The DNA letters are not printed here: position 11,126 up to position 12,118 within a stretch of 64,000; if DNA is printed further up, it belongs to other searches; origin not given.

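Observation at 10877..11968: XRE-HTH–Panacea(DUF4065)-like regulator with a tightly linked unknown 131-aa gene: candidate PanA/PanT-type toxin–antitoxin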

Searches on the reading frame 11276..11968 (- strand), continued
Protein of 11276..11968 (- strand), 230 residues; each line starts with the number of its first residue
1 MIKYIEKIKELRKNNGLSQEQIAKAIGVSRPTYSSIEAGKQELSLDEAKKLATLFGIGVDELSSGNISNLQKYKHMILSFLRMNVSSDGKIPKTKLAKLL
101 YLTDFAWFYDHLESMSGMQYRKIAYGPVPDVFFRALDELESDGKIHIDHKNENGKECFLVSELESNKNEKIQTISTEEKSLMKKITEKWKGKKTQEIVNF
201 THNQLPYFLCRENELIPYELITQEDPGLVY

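Call 65: find_homologous_proteins(query=window:11276-11968:-, max_evalue=0.00001)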
Query window:11276-11968:- (230 aa): 2559 proteins with E <= 0.00001 among 3788 candidates; the best 120 are listed.
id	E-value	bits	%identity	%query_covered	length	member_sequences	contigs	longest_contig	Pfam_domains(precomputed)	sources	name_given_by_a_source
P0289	2.4e-147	506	100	100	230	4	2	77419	PF13412.13,PF12844.14,PF20432.5,PF13274.12,PF01381.29,PF13560.13,PF13443.13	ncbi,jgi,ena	ncbi:MAG: helix-turn-helix domain-containing protein [Candidatus Paceibacterota bacterium]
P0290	4.0e-141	486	96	100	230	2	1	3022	PF12844.14,PF20432.5,PF13274.12,PF01381.29,PF13560.13,PF13443.13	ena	-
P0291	2.8e-139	480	96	100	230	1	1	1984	PF13412.13,PF12844.14,PF13274.12,PF01381.29,PF13560.13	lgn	-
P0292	2.1e-134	464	91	100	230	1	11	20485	PF12844.14,PF20432.5,PF13274.12,PF01381.29,PF13560.13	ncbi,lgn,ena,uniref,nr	ncbi:hypothetical protein A2121_02845 [Candidatus Nomurabacteria bacterium GWB1_40_6]|uniref:HTH cro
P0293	1.7e-132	458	92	98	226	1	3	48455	PF12844.14,PF20432.5,PF13274.12,PF01381.29,PF13560.13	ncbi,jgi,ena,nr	ncbi:MAG: helix-TurN-helix domain protein [Parcubacteria group bacterium GW2011_GWC1_34_10]|nr:MAG: 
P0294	1.6e-123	429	86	100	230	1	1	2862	PF12844.14,PF13274.12,PF01381.29,PF13560.13,PF13443.13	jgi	jgi:transcriptional regulator with XRE-family HTH domain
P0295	2.2e-123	428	85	100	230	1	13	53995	PF12844.14,PF13274.12,PF01381.29,PF13560.13,PF13443.13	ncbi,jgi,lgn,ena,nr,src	ncbi:MAG: Helix-turn-helix domain protein [Parcubacteria group bacterium GW2011_GWF2_38_8]|nr:MAG: H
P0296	9.9e-123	426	84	100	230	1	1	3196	PF12844.14,PF13274.12,PF01381.29,PF13560.13,PF13443.13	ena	-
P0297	1.1e-121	423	84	100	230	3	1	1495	PF12844.14,PF13274.12,PF01381.29,PF13560.13,PF13443.13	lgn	-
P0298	1.8e-121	422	85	98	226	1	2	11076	PF12844.14,PF13274.12,PF01381.29,PF13560.13,PF13443.13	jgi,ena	-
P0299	1.3e-120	419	82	100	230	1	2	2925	PF12844.14,PF13274.12,PF01381.29,PF13560.13,PF13443.13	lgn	-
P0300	4.5e-120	417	81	100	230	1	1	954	PF12844.14,PF13274.12,PF01381.29,PF13560.13,PF13443.13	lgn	-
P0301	7.5e-120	417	81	100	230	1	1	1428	PF12844.14,PF20432.5,PF13274.12,PF01381.29,PF13560.13,PF13443.13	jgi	-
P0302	1.2e-119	416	81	100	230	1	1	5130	PF12844.14,PF13274.12,PF01381.29,PF13560.13,PF13443.13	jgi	jgi:DNA-binding XRE family transcriptional regulator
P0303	1.6e-119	416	84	100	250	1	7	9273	PF12844.14,PF13274.12,PF01381.29,PF13560.13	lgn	-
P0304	1.6e-119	415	83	100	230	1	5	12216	PF12844.14,PF13274.12,PF01381.29,PF13560.13,PF13443.13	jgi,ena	-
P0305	2.5e-119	415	83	100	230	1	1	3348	PF12844.14,PF13274.12,PF01381.29,PF13560.13,PF13443.13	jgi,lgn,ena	-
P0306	3.6e-119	414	81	99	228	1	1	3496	PF12844.14,PF13274.12,PF01381.29,PF13560.13,PF13443.13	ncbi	-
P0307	3.9e-119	414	81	100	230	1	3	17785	PF12844.14,PF13274.12,PF01381.29,PF13560.13,PF13443.13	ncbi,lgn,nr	ncbi:MAG: helix-turn-helix domain-containing protein [Candidatus Pacebacteria bacterium]|nr:helix-tu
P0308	4.9e-119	414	80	100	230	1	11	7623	PF12844.14,PF13274.12,PF01381.29,PF13560.13,PF13443.13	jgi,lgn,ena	-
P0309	5.5e-119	414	82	99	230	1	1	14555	PF12844.14,PF13274.12,PF01381.29,PF13560.13,PF13443.13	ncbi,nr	ncbi:DUF4065 domain-containing protein [Candidatus Nomurabacteria bacterium]|nr:DUF4065 domain-conta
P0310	5.7e-119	414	82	100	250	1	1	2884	PF12844.14,PF13274.12,PF01381.29,PF13560.13,PF13443.13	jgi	jgi:transcriptional regulator with XRE-family HTH domain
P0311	1.0e-118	413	81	100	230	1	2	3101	PF12844.14,PF20432.5,PF13274.12,PF01381.29,PF13560.13,PF13443.13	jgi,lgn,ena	jgi:DNA-binding XRE family transcriptional regulator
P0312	1.6e-118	412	80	100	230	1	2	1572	PF12844.14,PF13274.12,PF01381.29,PF13560.13,PF13443.13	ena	-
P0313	1.7e-118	412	82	100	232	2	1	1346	PF12844.14,PF13274.12,PF01381.29,PF13560.13,PF13443.13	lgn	-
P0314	2.6e-118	412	79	100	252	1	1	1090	PF12844.14,PF20432.5,PF13274.12,PF01381.29,PF13560.13,PF13443.13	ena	-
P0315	8.1e-118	410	80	100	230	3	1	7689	PF12844.14,PF20432.5,PF13274.12,PF01381.29,PF13560.13,PF13443.13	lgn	-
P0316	1.2e-117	409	81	100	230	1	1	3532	PF12844.14,PF13274.12,PF01381.29,PF13560.13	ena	-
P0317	1.4e-117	409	81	100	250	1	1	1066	PF12844.14,PF13274.12,PF01381.29,PF13560.13,PF13443.13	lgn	-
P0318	1.5e-117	409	81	100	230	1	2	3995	PF12844.14,PF13274.12,PF01381.29,PF13560.13,PF13443.13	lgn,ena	-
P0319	1.5e-117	409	81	100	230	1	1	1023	PF12844.14,PF13274.12,PF01381.29,PF13560.13,PF13443.13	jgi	jgi:DNA-binding XRE family transcriptional regulator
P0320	1.9e-117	409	78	100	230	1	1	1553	PF12844.14,PF13274.12,PF01381.29,PF13560.13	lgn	-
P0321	2.1e-117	409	79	100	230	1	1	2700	PF12844.14,PF20432.5,PF13274.12,PF01381.29,PF13560.13,PF13443.13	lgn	-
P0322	2.2e-117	408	80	100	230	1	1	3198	PF12844.14,PF20432.5,PF13274.12,PF01381.29,PF13560.13,PF13443.13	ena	-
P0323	2.4e-117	408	80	100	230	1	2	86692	PF12844.14,PF20432.5,PF13274.12,PF01381.29,PF13560.13,PF13443.13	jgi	jgi:DNA-binding XRE family transcriptional regulator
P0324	2.4e-117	408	81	98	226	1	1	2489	PF12844.14,PF20432.5,PF13274.12,PF01381.29,PF13560.13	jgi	jgi:DNA-binding XRE family transcriptional regulator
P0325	2.7e-117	408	80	100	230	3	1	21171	PF12844.14,PF13274.12,PF01381.29,PF13560.13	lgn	-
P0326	2.7e-117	408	80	100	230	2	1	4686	PF12844.14,PF13274.12,PF01381.29,PF13560.13,PF13443.13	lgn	-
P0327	2.8e-117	408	79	100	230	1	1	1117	PF12844.14,PF13274.12,PF01381.29,PF13560.13,PF13443.13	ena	-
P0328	3.3e-117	408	82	100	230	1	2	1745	PF12844.14,PF13274.12,PF01381.29,PF13560.13,PF13443.13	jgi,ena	-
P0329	3.6e-117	408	81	100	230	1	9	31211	PF12844.14,PF13274.12,PF01381.29,PF13560.13,PF13443.13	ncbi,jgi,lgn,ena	-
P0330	3.6e-117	408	81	100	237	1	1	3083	PF12844.14,PF13274.12,PF01381.29,PF13560.13,PF13443.13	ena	-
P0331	5.4e-117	407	82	100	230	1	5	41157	PF12844.14,PF13274.12,PF01381.29,PF13560.13,PF13443.13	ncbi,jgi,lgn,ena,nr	ncbi:MAG: helix-turn-helix domain-containing protein [Candidatus Pacebacteria bacterium]|nr:helix-tu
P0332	5.6e-117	407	81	99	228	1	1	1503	PF12844.14,PF13274.12,PF01381.29,PF13560.13,PF13443.13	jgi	jgi:DNA-binding XRE family transcriptional regulator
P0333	5.7e-117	407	80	100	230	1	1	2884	PF12844.14,PF13274.12,PF01381.29,PF13560.13,PF13443.13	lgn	-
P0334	5.9e-117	407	80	100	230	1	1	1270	PF12844.14,PF13274.12,PF01381.29,PF13560.13,PF13443.13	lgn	-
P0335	6.1e-117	407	81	100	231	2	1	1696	PF12844.14,PF13274.12,PF01381.29,PF13560.13,PF13443.13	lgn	-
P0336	6.2e-117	407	79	100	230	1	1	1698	PF12844.14,PF20432.5,PF13274.12,PF01381.29,PF13560.13,PF13443.13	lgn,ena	-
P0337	6.5e-117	407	79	100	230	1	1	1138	PF12844.14,PF20432.5,PF13274.12,PF01381.29,PF13560.13,PF13443.13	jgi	jgi:DNA-binding XRE family transcriptional regulator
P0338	7.3e-117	407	81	99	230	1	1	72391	PF12844.14,PF13274.12,PF01381.29,PF13560.13,PF13443.13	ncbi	-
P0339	7.9e-117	407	80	100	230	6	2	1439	PF12844.14,PF20432.5,PF13274.12,PF01381.29,PF13560.13,PF13443.13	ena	-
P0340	9.5e-117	406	81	99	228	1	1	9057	PF12844.14,PF13274.12,PF01381.29,PF13560.13,PF13443.13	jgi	jgi:DNA-binding XRE family transcriptional regulator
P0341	1.0e-116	406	81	100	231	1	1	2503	PF12844.14,PF13274.12,PF01381.29,PF13560.13,PF13443.13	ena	-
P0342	1.1e-116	406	82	100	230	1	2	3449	PF12844.14,PF13274.12,PF01381.29,PF13560.13,PF13443.13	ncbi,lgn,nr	ncbi:MAG: helix-turn-helix domain-containing protein [Candidatus Pacebacteria bacterium]|nr:helix-tu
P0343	1.2e-116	406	78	100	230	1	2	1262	PF12844.14,PF13274.12,PF01381.29,PF13560.13,PF13443.13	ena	-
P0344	1.2e-116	406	79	99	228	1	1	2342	PF12844.14,PF13274.12,PF01381.29,PF13560.13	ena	-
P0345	1.3e-116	406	82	100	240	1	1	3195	PF12844.14,PF13274.12,PF01381.29,PF13560.13,PF13443.13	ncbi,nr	ncbi:MAG: helix-turn-helix domain-containing protein, partial [Candidatus Pacebacteria bacterium]|nr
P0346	1.5e-116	406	81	100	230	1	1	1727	PF12844.14,PF13274.12,PF01381.29,PF13560.13,PF13443.13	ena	-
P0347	1.7e-116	406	79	100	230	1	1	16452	PF12844.14,PF13274.12,PF01381.29,PF13560.13,PF13443.13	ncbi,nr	ncbi:MAG: helix-turn-helix domain-containing protein [Candidatus Nomurabacteria bacterium]|nr:helix-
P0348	2.1e-116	405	78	100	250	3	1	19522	PF12844.14,PF13274.12,PF01381.29,PF13560.13,PF13443.13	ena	-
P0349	2.3e-116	405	79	100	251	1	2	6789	PF12844.14,PF13274.12,PF01381.29,PF13560.13,PF13443.13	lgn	-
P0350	3.6e-116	405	79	100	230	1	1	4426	PF12844.14,PF13274.12,PF01381.29,PF13560.13,PF13443.13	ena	-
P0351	3.8e-116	404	81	100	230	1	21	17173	PF12844.14,PF13274.12,PF01381.29,PF13560.13,PF13443.13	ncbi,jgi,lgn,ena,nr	ncbi:DUF4065 domain-containing protein [Candidatus Parcubacteria bacterium]|nr:DUF4065 domain-contai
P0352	4.9e-116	404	81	100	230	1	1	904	PF12844.14,PF13274.12,PF01381.29,PF13560.13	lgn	-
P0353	5.8e-116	404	77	100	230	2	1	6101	PF12844.14,PF20432.5,PF13274.12,PF01381.29,PF13560.13,PF13443.13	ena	-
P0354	5.9e-116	404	79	99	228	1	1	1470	PF12844.14,PF20432.5,PF13274.12,PF01381.29,PF13560.13,PF13443.13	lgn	-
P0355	6.7e-116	404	79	100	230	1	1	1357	PF12844.14,PF20432.5,PF13274.12,PF01381.29,PF13560.13,PF13443.13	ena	-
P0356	8.1e-116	403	79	100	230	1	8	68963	PF12844.14,PF13274.12,PF01381.29,PF13560.13,PF13443.13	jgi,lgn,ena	-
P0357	8.9e-116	403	79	100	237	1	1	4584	PF12844.14,PF13274.12,PF01381.29,PF13560.13,PF13443.13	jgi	-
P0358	9.4e-116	403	81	100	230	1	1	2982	PF12844.14,PF13274.12,PF01381.29,PF13560.13,PF13443.13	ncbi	ncbi:MAG: helix-turn-helix domain-containing protein [Minisyncoccales bacterium]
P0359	9.5e-116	403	79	100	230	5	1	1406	PF12844.14,PF13274.12,PF01381.29,PF13560.13,PF13443.13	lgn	-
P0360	1.0e-115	403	79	100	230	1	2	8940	PF12844.14,PF13274.12,PF01381.29,PF13560.13,PF13443.13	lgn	-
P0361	1.0e-115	403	81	100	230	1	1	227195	PF12844.14,PF13274.12,PF01381.29,PF13560.13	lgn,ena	-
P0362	1.2e-115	403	79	100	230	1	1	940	PF12844.14,PF13274.12,PF01381.29,PF13560.13,PF13443.13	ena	-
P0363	1.2e-115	403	80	100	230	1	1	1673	PF12844.14,PF13274.12,PF01381.29,PF13560.13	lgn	-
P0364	2.0e-115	402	80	100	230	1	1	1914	PF12844.14,PF13274.12,PF01381.29,PF13560.13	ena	-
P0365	2.0e-115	402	79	99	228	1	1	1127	PF12844.14,PF13274.12,PF01381.29,PF13560.13,PF13443.13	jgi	-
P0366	2.2e-115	402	77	100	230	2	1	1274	PF12844.14,PF20432.5,PF13274.12,PF01381.29,PF13560.13,PF13443.13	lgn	-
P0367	3.9e-115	401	79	100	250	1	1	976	PF12844.14,PF20432.5,PF13274.12,PF01381.29,PF13560.13,PF13443.13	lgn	-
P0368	4.3e-115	401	79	100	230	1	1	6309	PF12844.14,PF13274.12,PF01381.29,PF13560.13,PF13443.13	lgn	-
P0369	4.3e-115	401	78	100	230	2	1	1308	PF12844.14,PF20432.5,PF13274.12,PF01381.29,PF13560.13,PF13443.13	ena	-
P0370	4.8e-115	401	80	100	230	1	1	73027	PF12844.14,PF13274.12,PF01381.29,PF13560.13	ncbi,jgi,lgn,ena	ncbi:MAG: helix-turn-helix domain-containing protein [Candidatus Paceibacterota bacterium]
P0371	5.7e-115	401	79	99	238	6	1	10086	PF12844.14,PF20432.5,PF13274.12,PF01381.29,PF13560.13,PF13443.13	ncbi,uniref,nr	ncbi:MAG: hypothetical protein COV91_03835 [Candidatus Taylorbacteria bacterium CG11_big_fil_rev_8_2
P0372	6.2e-115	400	79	99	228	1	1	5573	PF12844.14,PF20432.5,PF13274.12,PF01381.29,PF13560.13,PF13443.13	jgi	jgi:DNA-binding XRE family transcriptional regulator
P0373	1.0e-114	400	79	99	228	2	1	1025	PF12844.14,PF20432.5,PF13274.12,PF01381.29,PF13560.13,PF13443.13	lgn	-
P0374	1.0e-114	400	80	99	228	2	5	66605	PF12844.14,PF13274.12,PF01381.29,PF13560.13,PF13443.13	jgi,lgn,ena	-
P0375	1.3e-114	399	80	100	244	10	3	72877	PF12844.14,PF13274.12,PF01381.29,PF13560.13,PF13443.13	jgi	-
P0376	1.4e-114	399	78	100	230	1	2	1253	PF12844.14,PF20432.5,PF13274.12,PF01381.29,PF13560.13,PF13443.13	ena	-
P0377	2.6e-114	398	78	100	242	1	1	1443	PF12844.14,PF20432.5,PF13274.12,PF01381.29,PF13560.13,PF13443.13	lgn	-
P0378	3.1e-114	398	78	100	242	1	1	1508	PF12844.14,PF20432.5,PF13274.12,PF01381.29,PF13560.13,PF13443.13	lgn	-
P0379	5.4e-114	397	80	100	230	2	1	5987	PF12844.14,PF13274.12,PF01381.29,PF13560.13,PF13443.13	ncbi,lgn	-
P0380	5.7e-114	397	77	100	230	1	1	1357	PF12844.14,PF20432.5,PF13274.12,PF01381.29,PF13560.13,PF13443.13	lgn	-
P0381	5.8e-114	397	80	100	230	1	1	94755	PF12844.14,PF13274.12,PF01381.29,PF13560.13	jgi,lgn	jgi:DNA-binding XRE family transcriptional regulator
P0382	5.9e-114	397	77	100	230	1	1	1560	PF12844.14,PF20432.5,PF13274.12,PF01381.29,PF13560.13,PF13443.13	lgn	-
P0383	6.0e-114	397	77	100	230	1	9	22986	PF12844.14,PF13274.12,PF01381.29,PF13560.13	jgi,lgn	jgi:DNA-binding XRE family transcriptional regulator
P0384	6.1e-114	397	77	100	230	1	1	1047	PF12844.14,PF20432.5,PF13274.12,PF01381.29,PF13560.13,PF13443.13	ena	-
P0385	7.6e-114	397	78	99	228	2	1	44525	PF12844.14,PF20432.5,PF13274.12,PF01381.29,PF13560.13,PF13443.13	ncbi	-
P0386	9.6e-114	397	77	100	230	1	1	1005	PF12844.14,PF20432.5,PF13274.12,PF01381.29,PF13560.13,PF13443.13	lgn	-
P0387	1.0e-113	397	78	100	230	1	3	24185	PF12844.14,PF20432.5,PF13274.12,PF01381.29,PF13560.13,PF13443.13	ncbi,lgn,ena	-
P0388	1.0e-113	396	77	100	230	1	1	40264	PF12844.14,PF13274.12,PF01381.29,PF13560.13,PF13443.13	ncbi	ncbi:hypothetical protein BH11PAT2_BH11PAT2_09380 [soil metagenome]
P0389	1.2e-113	396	77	100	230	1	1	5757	PF12844.14,PF20432.5,PF13274.12,PF01381.29,PF13560.13,PF13443.13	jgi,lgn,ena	-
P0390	1.3e-113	396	77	100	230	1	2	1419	PF12844.14,PF13274.12,PF01381.29,PF13560.13,PF13443.13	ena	-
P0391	2.7e-113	395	77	100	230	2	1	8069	PF12844.14,PF20432.5,PF13274.12,PF01381.29,PF13560.13,PF13443.13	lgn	-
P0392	3.0e-113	395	76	100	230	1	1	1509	PF12844.14,PF13274.12,PF01381.29,PF13560.13,PF13443.13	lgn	-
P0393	4.7e-113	394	77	100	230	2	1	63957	PF12844.14,PF20432.5,PF13274.12,PF01381.29,PF13560.13,PF13443.13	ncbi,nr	ncbi:MAG: helix-turn-helix domain-containing protein [Candidatus Pacebacteria bacterium]|nr:helix-tu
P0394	4.9e-113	394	77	100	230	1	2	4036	PF12844.14,PF13274.12,PF01381.29,PF13560.13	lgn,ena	-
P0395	5.6e-113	394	78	99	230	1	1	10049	PF12844.14,PF20432.5,PF13274.12,PF01381.29,PF13560.13,PF13443.13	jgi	jgi:DNA-binding XRE family transcriptional regulator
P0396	6.7e-113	394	77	100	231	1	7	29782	PF12844.14,PF13274.12,PF01381.29,PF13560.13,PF13443.13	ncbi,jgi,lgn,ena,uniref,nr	ncbi:hypothetical protein A2442_04160 [Candidatus Campbellbacteria bacterium RIFOXYC2_FULL_35_25]|un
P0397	7.2e-113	394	77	100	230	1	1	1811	PF12844.14,PF20432.5,PF13274.12,PF01381.29,PF13560.13,PF13443.13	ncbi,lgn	-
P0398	1.3e-112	393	77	100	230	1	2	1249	PF12844.14,PF13274.12,PF01381.29,PF13560.13,PF13443.13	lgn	-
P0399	1.4e-112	393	78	100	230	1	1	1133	PF12844.14,PF13274.12,PF01381.29,PF13560.13,PF13443.13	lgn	-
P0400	1.5e-112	393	77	99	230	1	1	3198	PF12844.14,PF13274.12,PF01381.29,PF13560.13,PF13443.13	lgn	-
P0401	1.6e-112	393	77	100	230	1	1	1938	PF12844.14,PF20432.5,PF13274.12,PF01381.29,PF13560.13,PF13443.13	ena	-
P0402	2.0e-112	392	77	100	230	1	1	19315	PF12844.14,PF13274.12,PF01381.29,PF13560.13,PF13443.13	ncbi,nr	ncbi:MAG: DUF4065 domain-containing protein [Candidatus Andersenbacteria bacterium]|nr:DUF4065 domai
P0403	2.3e-112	392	76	100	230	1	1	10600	PF12844.14,PF20432.5,PF13274.12,PF01381.29,PF13560.13,PF13443.13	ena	-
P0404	2.4e-112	392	78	100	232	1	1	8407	PF12844.14,PF13274.12,PF01381.29,PF13560.13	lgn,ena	-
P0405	2.7e-112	392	77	100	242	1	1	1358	PF12844.14,PF20432.5,PF13274.12,PF01381.29,PF13560.13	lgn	-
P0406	3.3e-112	392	77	100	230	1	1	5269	PF12844.14,PF20432.5,PF13274.12,PF01381.29,PF13560.13,PF13443.13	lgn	-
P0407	4.4e-112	391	77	100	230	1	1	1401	PF12844.14,PF20432.5,PF13274.12,PF01381.29,PF13560.13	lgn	-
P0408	4.9e-112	391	77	100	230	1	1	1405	PF12844.14,PF20432.5,PF13274.12,PF01381.29,PF13560.13,PF13443.13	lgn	-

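Call 73: predict_structure(alignment_id=A5)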
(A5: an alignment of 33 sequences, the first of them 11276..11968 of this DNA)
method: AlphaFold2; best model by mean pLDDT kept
length: 230 residues; sequences in the alignment: 33
mean_pLDDT: 77.5   pTM: 0.65
mean pLDDT of the five models: 77.5, 70.4, 57.3, 49.2, 48.6
residues with pLDDT >= 90: 51; 70-90: 114; 50-70: 51; < 50: 14
segments of 3 or more residues with pLDDT < 50: 117-127
pLDDT, mean of each block of 10 residues (from residue 1): 75 89 94 90 84 76 64 89 90 85 73 50 46 87 93 86 89 83 84 72 64 65 54
secondary structure, 60 per line:
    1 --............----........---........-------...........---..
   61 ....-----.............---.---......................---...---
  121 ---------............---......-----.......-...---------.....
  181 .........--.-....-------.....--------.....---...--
elements in order: H3-14 H19-26 H30-37 H45-55 H59-64 H70-82 E90-92 H93-111 H130-141 E145-150 E156-162 H176-189 H194-197

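Call 75: fold_search(model_id=the predicted structure, library=pdb)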
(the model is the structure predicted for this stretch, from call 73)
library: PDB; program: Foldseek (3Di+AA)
matches with E <= 10: 793; with E <= 0.001: 0
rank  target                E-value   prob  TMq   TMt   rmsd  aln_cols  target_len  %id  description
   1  1y7y_B                5.9e-03  1.00  0.25  0.81   1.4        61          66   38  High-resolution crystal structure of the restriction-modification controller protein C.AhdI from Aeromonas hydrophila (released 2005-02-22)
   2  1y7y_A                1.0e-02  1.00  0.25  0.77   1.5        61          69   38  High-resolution crystal structure of the restriction-modification controller protein C.AhdI from Aeromonas hydrophila (released 2005-02-22)
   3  6jq1_B                1.1e-02  1.00  0.26  0.45   2.0        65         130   34  Crystal Structure of DdrO from Deinococcus geothermalis (released 2019-08-28)
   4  2b5a_B                1.2e-02  1.00  0.25  0.71   1.5        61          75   28  C.BclI, Control Element of the BclI Restriction-Modification System (released 2006-01-03)
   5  2b5a_A                1.2e-02  1.00  0.25  0.69   1.6        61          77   28  C.BclI, Control Element of the BclI Restriction-Modification System (released 2006-01-03)
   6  2b5a_C                1.4e-02  1.00  0.25  0.70   1.6        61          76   28  C.BclI, Control Element of the BclI Restriction-Modification System (released 2006-01-03)
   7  1b0n_A                1.4e-02  1.00  0.25  0.52   1.8        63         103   32  SINR PROTEIN/SINI PROTEIN COMPLEX (released 1999-01-13)
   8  3qq6_A                1.5e-02  1.00  0.26  0.78   1.6        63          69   28  The N-terminal DNA binding domain of SinR from Bacillus subtilis (released 2011-06-15)
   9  9k3w_A                1.5e-02  1.00  0.22  0.77   3.0        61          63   38  Crystal structure of putative transcription regulator (dr_2454) from Deinococcus radiodurans (released 2025-10-22)
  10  5fd4_A                1.5e-02  1.00  0.25  0.19  12.2       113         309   19  Crystal Structure of ComR from Streptococcus suis (released 2016-11-02)
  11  6rnz_A                1.9e-02  1.00  0.26  0.80   1.6        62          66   32  Crystal structure of the N-terminal HTH DNA-binding domain of the essential repressor DdrO from radiation-resistant De (released 2019-10-09)
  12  2cro                  1.9e-02  1.00  0.26  0.82   2.1        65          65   23  STRUCTURE OF PHAGE 434 CRO PROTEIN AT 2.35 ANGSTROMS RESOLUTION (released 1989-10-15)
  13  6jq1_A                1.9e-02  1.00  0.27  0.46   4.3        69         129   32  Crystal Structure of DdrO from Deinococcus geothermalis (released 2019-08-28)
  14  7t5u                  2.1e-02  1.00  0.25  0.80   1.4        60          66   30  Structure of E. coli MS115-1 CapH N-terminal domain (released 2022-09-14)
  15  8p8o_F                2.1e-02  1.00  0.28  0.41  10.4       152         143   17  M. tuberculosis dUTPase - Stl1-159 (StlNT) complex structure (released 2024-11-27)
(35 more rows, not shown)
